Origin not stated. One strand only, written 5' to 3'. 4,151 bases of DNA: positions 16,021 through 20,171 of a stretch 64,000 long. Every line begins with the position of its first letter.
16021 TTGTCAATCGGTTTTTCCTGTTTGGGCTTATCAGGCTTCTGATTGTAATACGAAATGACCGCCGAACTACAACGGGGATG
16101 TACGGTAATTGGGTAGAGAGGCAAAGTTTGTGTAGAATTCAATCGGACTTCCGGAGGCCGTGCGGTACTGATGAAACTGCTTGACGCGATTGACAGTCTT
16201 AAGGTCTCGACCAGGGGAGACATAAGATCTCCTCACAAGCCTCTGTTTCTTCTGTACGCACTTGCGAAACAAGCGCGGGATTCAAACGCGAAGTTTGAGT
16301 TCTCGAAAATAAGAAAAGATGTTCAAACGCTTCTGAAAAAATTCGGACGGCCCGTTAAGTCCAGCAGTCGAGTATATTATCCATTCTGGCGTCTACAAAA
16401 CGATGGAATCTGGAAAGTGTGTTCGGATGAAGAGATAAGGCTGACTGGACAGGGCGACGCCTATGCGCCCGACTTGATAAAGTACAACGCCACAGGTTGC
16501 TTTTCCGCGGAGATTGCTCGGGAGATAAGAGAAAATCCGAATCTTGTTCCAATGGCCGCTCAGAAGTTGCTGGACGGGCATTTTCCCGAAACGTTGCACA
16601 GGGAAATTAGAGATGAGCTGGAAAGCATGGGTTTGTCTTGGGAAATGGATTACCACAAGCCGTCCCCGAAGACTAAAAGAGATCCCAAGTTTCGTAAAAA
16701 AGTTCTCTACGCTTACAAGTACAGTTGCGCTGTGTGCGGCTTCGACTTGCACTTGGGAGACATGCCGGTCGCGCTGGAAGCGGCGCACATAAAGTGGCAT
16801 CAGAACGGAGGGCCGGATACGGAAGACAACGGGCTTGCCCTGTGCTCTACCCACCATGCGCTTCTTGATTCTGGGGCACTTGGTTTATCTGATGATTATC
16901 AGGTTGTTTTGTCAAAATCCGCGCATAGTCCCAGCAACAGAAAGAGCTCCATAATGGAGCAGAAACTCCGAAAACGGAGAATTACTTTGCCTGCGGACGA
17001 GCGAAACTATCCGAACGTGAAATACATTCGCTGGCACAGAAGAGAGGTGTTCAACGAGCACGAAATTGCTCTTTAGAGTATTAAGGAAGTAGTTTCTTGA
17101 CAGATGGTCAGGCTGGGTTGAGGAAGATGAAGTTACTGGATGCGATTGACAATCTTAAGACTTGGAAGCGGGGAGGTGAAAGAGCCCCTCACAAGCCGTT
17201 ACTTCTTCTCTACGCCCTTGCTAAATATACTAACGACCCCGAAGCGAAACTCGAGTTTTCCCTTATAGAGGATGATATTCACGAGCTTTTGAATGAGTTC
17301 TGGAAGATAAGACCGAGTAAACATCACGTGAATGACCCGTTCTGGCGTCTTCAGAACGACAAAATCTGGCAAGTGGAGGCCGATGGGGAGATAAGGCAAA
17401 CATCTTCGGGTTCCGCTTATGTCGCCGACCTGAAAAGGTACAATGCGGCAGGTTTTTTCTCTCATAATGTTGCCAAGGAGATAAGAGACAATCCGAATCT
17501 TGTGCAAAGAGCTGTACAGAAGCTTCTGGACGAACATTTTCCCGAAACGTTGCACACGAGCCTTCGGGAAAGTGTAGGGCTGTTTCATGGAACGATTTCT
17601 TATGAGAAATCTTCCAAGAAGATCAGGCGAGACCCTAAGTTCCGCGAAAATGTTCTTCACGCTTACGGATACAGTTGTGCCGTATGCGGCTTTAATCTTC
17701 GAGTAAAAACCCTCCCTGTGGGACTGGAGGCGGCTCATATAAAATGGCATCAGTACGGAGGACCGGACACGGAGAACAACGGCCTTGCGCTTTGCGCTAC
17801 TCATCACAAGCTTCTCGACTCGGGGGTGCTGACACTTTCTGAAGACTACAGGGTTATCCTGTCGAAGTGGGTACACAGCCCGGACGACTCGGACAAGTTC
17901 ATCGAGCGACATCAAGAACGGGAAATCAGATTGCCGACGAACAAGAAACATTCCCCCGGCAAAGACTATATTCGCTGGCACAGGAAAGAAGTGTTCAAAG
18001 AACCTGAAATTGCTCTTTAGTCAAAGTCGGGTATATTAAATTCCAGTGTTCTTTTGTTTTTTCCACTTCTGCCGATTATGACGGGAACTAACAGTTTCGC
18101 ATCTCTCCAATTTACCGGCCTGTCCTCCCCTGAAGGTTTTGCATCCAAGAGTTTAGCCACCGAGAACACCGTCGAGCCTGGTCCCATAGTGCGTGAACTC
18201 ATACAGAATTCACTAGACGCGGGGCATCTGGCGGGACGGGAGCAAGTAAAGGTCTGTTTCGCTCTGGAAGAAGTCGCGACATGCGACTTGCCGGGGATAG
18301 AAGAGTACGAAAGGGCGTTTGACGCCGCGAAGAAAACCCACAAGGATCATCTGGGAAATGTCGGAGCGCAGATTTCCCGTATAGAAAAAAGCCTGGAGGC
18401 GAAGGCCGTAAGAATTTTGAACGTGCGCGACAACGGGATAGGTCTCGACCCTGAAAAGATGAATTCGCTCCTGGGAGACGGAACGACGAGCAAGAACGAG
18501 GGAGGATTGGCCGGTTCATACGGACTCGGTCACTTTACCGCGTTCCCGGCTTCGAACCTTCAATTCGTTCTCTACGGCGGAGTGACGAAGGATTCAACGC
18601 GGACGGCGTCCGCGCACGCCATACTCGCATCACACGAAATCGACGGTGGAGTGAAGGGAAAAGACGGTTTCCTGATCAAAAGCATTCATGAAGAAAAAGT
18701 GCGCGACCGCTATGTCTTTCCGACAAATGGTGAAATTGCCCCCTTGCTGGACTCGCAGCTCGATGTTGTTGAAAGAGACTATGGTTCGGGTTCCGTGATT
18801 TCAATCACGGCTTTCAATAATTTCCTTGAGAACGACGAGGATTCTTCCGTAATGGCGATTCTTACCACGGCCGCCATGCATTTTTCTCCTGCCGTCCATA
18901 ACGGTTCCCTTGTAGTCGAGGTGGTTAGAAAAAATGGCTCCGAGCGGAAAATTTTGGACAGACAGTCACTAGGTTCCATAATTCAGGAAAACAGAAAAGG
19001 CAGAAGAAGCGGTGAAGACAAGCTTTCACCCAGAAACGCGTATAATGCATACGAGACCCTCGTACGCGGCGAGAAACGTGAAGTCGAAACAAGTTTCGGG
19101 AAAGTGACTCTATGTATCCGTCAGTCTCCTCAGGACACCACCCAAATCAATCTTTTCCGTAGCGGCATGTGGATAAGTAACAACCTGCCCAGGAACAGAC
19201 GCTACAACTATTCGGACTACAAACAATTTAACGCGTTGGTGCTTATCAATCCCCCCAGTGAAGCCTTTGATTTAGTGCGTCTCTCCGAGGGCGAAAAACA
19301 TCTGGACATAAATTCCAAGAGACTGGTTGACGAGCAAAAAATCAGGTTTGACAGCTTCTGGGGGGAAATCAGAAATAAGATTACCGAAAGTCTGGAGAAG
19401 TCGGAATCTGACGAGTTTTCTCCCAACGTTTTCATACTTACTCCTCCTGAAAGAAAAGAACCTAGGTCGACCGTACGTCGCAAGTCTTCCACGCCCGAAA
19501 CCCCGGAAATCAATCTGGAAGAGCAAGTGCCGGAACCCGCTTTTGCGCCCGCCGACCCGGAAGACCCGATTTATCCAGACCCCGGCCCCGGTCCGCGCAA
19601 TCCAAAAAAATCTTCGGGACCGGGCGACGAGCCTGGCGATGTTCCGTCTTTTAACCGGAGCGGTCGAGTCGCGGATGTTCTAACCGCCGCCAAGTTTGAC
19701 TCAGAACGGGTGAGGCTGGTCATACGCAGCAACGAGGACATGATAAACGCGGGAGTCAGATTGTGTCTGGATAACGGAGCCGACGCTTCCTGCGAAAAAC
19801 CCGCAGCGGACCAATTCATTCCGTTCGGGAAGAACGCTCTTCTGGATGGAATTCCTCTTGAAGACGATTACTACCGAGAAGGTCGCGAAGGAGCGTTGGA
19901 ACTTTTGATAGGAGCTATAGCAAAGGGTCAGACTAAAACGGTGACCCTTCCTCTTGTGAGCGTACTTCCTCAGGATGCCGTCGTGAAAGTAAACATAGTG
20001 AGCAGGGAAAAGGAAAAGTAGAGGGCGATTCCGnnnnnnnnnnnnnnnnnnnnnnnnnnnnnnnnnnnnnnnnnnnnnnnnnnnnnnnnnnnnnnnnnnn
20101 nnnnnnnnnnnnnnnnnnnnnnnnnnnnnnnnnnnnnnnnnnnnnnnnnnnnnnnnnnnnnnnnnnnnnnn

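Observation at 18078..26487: Candidate new sulfur-DNA-modification defence operon: GHKL ATPase + two unknowns + PP-loop enzyme + cysteine desulfurase + SspE-like effector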

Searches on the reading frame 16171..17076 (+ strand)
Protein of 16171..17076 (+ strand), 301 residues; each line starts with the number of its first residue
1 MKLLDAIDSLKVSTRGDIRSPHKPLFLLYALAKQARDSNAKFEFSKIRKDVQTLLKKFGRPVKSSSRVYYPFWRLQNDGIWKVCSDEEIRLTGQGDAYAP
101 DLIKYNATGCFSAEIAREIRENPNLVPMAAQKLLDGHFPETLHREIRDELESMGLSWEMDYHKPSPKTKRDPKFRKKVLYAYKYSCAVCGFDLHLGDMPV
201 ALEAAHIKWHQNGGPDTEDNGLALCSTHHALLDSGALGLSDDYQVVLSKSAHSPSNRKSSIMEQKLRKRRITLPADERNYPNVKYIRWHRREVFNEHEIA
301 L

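Call 3: search_protein_families(library=pfam, proteins=[window:16171-17076:+], max_evalue=0.01)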
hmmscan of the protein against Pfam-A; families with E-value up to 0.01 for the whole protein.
window:16171-17076:+ (301 aa): 2 families
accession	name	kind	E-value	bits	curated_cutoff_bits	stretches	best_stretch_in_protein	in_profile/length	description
PF13391.12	HNH_2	-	2.1e-10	40.7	21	1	186-238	1-64/66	HNH endonuclease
PF01844.29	HNH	-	0.0029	18.2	21.4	1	186-227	1-39/47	HNH endonuclease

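Call 4: search_protein_families(library=padloc, proteins=[window:16171-17076:+], max_evalue=0.01)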
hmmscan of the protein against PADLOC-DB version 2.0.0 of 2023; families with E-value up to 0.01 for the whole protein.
window:16171-17076:+ (301 aa): 4 families
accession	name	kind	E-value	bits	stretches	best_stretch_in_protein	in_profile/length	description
PDLC04132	HNH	-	9.7e-17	59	1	173-298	156-276/286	-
PDLC03662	mREase_IV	-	7.3e-13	45.9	1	20-109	114-201/560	Type IV methyl-directed restriction enzyme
PDLC03546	HNH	-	6.4e-07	26.7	1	173-294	161-277/282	Type II restriction enzyme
PDLC03656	mREase_IV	-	0.00048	17.9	1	170-231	191-254/277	Type IV methyl-directed restriction enzyme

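Call 5: search_protein_families(library=ncbifam, proteins=[window:16171-17076:+], max_evalue=0.01)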
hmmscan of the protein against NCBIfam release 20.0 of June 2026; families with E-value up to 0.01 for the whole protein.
window:16171-17076:+ (301 aa): 2 families
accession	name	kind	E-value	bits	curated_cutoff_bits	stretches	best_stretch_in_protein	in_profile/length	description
NF045808.1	PT-DNA_restrict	exception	3.3e-91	305.4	180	1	2-294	2-283/284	phosphorothioated DNA-binding restriction endonuclease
NF040563.1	guided_IscB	equivalog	9.5e-06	24.9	175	1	171-240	180-243/314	RNA-guided endonuclease IscB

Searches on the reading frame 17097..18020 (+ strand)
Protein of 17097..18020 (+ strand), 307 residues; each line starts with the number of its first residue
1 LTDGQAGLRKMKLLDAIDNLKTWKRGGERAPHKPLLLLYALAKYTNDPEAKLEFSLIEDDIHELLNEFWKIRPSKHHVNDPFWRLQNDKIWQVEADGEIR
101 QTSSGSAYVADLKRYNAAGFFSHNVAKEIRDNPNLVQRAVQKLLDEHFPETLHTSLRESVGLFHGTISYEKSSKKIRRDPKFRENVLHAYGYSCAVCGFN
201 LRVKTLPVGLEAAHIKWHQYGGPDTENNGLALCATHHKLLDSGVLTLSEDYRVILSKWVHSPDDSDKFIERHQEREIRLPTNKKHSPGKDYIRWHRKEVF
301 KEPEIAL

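Call 3: search_protein_families(library=pfam, proteins=[window:17097-18020:+], max_evalue=0.01)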
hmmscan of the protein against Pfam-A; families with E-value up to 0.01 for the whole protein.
window:17097-18020:+ (307 aa): 1 family
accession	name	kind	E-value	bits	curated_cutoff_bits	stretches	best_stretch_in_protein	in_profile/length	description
PF13391.12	HNH_2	-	9.9e-11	41.8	21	1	194-247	1-65/66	HNH endonuclease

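Call 4: search_protein_families(library=padloc, proteins=[window:17097-18020:+], max_evalue=0.01)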
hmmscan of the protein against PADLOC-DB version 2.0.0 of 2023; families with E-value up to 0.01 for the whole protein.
window:17097-18020:+ (307 aa): 3 families
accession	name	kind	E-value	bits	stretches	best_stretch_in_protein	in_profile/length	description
PDLC04132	HNH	-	2.4e-20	70.8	1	127-303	104-275/286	-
PDLC03546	HNH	-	1.7e-12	45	1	180-300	160-277/282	Type II restriction enzyme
PDLC03662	mREase_IV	-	4.5e-10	36.7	1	21-162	105-246/560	Type IV methyl-directed restriction enzyme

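Call 5: search_protein_families(library=ncbifam, proteins=[window:17097-18020:+], max_evalue=0.01)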
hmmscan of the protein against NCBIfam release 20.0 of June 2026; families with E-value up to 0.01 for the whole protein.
window:17097-18020:+ (307 aa): 2 families
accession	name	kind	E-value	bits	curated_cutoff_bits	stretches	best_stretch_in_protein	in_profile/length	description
NF045808.1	PT-DNA_restrict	exception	8.1e-97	323.8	180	1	12-301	2-284/284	phosphorothioated DNA-binding restriction endonuclease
NF040563.1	guided_IscB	equivalog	3.3e-05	23.2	175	1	179-241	180-236/314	RNA-guided endonuclease IscB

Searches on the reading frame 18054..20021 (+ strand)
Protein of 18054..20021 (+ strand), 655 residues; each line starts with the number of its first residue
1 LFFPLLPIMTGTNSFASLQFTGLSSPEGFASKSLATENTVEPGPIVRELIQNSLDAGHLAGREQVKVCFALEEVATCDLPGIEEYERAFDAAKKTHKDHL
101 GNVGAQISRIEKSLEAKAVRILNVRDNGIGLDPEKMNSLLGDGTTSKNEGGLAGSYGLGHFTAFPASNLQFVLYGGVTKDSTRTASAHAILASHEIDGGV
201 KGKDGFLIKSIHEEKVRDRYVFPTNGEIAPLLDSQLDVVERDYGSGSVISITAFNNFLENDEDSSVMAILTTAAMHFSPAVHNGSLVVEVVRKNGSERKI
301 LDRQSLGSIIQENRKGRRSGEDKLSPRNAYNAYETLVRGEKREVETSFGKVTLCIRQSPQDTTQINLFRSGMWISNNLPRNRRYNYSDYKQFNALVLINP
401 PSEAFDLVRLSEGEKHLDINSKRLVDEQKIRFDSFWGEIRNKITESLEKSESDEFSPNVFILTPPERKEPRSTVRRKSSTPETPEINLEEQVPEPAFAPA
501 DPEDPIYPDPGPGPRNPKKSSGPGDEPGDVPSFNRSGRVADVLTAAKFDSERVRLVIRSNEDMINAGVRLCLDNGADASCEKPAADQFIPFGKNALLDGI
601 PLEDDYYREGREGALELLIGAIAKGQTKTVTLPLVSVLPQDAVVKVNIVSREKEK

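Call 3: search_protein_families(library=pfam, proteins=[window:18054-20021:+], max_evalue=0.01)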
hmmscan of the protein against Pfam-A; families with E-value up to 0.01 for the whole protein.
window:18054-20021:+ (655 aa): 2 families
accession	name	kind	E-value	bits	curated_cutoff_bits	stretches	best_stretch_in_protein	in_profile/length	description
PF13589.12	HATPase_c_3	-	0.00048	20.6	25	1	46-175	7-92/137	Histidine kinase-, DNA gyrase B-, and HSP90-like ATPase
PF02518.31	HATPase_c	-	0.0013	19.6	26.4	0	115-152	34-72/111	Histidine kinase-, DNA gyrase B-, and HSP90-like ATPase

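Call 4: search_protein_families(library=padloc, proteins=[window:18054-20021:+], max_evalue=0.01)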
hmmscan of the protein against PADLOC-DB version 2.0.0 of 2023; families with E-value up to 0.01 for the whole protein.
window:18054-20021:+ (655 aa): 1 family
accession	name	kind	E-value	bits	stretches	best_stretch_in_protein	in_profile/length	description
PDLC04582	PDC-M33A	-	5.2e-26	89.5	1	45-489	34-453/627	-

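Call 5: search_protein_families(library=ncbifam, proteins=[window:18054-20021:+], max_evalue=0.01)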
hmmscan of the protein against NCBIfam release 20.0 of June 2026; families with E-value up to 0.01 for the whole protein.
window:18054-20021:+ (655 aa): 4 families
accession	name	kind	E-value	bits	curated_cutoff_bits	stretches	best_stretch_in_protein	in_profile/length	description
TIGR00585.2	mutl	equivalog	0.00081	18.4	180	0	108-147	38-77/555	DNA mismatch repair endonuclease MutL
NF047352.1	P_loop_sacsin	domain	0.002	18.6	50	0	44-166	2-73/80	sacsin N-terminal ATP-binding-like domain-containing protein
NF010683.0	PRK14083.1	equivalog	0.0065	15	455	0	45-155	30-104/604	HSP90 family protein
NF000949.0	PRK00095.1-2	equivalog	0.009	15.1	750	0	105-147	41-83/634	DNA mismatch repair endonuclease MutL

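Call 50: search_protein_families(library=pfam, alignment_id=A6, max_evalue=0.01)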
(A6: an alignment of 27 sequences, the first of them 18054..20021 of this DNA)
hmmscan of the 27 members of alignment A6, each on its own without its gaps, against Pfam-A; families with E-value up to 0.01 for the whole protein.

A. member 1, window:18054-20021:+ (655 aa): 2 families
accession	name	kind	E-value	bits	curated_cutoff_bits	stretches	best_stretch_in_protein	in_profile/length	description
PF13589.12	HATPase_c_3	-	0.00048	20.6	25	1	46-175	7-92/137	Histidine kinase-, DNA gyrase B-, and HSP90-like ATPase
PF02518.31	HATPase_c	-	0.0013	19.6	26.4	0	115-152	34-72/111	Histidine kinase-, DNA gyrase B-, and HSP90-like ATPase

B. families by the number of members that match (of 27 scanned): 4 families
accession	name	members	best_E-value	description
PF02518.31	HATPase_c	9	0.00032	Histidine kinase-, DNA gyrase B-, and HSP90-like ATPase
PF13589.12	HATPase_c_3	5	8.5e-05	Histidine kinase-, DNA gyrase B-, and HSP90-like ATPase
PF05887.16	Trypan_PARP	1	0.0011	Procyclic acidic repetitive protein (PARP)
PF16840.10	ACTL7A_N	1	0.002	Actin-like protein 7A N-terminus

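Call 80: search_solved_structures(query=A6, max_evalue=1)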
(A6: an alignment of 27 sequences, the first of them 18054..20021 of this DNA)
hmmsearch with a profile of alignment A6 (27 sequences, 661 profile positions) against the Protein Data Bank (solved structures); distinct sequences matched with E-value up to 1: 15.
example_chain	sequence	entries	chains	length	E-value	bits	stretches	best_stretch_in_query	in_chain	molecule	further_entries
3ied_A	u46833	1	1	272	0.0019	19.7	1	37-136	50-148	Heat shock protein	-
5cj4_A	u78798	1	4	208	0.045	15.2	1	33-101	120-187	Xrcc4-MYH7-(1562-1622) chimera protein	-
6o1e_A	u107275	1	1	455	0.072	14.5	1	117-156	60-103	MORC family CW-type zinc finger protein 3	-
5ix1_A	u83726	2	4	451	0.11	13.8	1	118-156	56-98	MORC family CW-type zinc finger protein 3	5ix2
1b63_A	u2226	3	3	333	0.13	13.6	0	34-51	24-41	MUTL | DNA mismatch repair protein mutL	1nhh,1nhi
1nhj_A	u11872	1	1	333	0.13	13.6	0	34-51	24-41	DNA mismatch repair protein mutL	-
1bkn_A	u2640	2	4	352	0.14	13.5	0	34-51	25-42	MUTL | DNA mismatch repair protein MutL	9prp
1b62_A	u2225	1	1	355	0.15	13.5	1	34-51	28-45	PROTEIN (MUTL)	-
7aib_C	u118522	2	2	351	0.28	12.5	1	34-51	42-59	DNA mismatch repair protein MutL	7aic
5akb_C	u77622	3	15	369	0.31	12.4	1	34-51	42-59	DNA MISMATCH REPAIR PROTEIN MUTL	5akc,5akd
1mu5_A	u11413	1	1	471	0.41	12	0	38-51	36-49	Type II DNA topoisomerase VI Subunit B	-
1mx0_A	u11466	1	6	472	0.41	12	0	38-51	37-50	Type II DNA topoisomerase VI subunit B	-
1z59_A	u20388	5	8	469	0.42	12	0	38-51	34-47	Type II DNA topoisomerase VI subunit B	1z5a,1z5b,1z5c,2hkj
7p8v_A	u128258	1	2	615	0.42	12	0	34-51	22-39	DNA mismatch repair protein MutL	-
5cwk_A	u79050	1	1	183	0.51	11.7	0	69-115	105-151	Designed helical repeat protein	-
